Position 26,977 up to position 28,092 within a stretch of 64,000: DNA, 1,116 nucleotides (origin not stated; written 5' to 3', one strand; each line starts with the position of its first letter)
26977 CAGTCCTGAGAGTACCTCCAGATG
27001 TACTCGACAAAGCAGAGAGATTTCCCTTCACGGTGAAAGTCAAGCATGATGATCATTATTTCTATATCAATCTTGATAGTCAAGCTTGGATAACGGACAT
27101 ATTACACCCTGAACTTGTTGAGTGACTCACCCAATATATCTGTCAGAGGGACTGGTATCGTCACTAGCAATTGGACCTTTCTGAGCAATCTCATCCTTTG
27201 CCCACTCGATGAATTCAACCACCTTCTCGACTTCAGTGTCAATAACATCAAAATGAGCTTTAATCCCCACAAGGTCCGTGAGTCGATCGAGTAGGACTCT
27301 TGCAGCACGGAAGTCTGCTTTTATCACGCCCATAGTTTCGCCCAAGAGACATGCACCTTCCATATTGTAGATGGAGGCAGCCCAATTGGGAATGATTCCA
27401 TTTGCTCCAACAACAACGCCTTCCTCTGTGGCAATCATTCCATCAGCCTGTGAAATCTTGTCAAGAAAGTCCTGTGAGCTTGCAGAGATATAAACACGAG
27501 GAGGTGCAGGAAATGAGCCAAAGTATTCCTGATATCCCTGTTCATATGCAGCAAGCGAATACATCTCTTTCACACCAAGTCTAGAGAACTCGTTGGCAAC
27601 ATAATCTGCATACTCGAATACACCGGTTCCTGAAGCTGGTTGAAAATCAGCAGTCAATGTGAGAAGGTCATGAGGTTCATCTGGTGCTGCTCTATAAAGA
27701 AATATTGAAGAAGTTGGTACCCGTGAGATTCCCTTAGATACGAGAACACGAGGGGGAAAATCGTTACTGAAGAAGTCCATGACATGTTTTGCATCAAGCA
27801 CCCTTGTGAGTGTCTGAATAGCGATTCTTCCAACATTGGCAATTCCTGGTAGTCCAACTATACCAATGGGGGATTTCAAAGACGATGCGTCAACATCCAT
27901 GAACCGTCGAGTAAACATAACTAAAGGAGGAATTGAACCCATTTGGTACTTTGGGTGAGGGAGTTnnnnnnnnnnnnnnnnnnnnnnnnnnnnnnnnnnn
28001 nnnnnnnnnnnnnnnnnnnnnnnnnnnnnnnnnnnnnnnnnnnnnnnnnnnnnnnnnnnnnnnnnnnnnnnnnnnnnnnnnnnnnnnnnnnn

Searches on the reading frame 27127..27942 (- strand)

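Call 91: search_protein_families(library=pfam, proteins=[window:27127-27942:-], max_evalue=0.001)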
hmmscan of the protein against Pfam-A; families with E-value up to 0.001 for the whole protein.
window:27127-27942:- (271 aa): 1 family
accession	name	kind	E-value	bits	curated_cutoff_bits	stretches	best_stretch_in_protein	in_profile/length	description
PF09754.15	PAC2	-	1.9e-27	96.9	25.8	1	28-243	2-209/215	PAC2 family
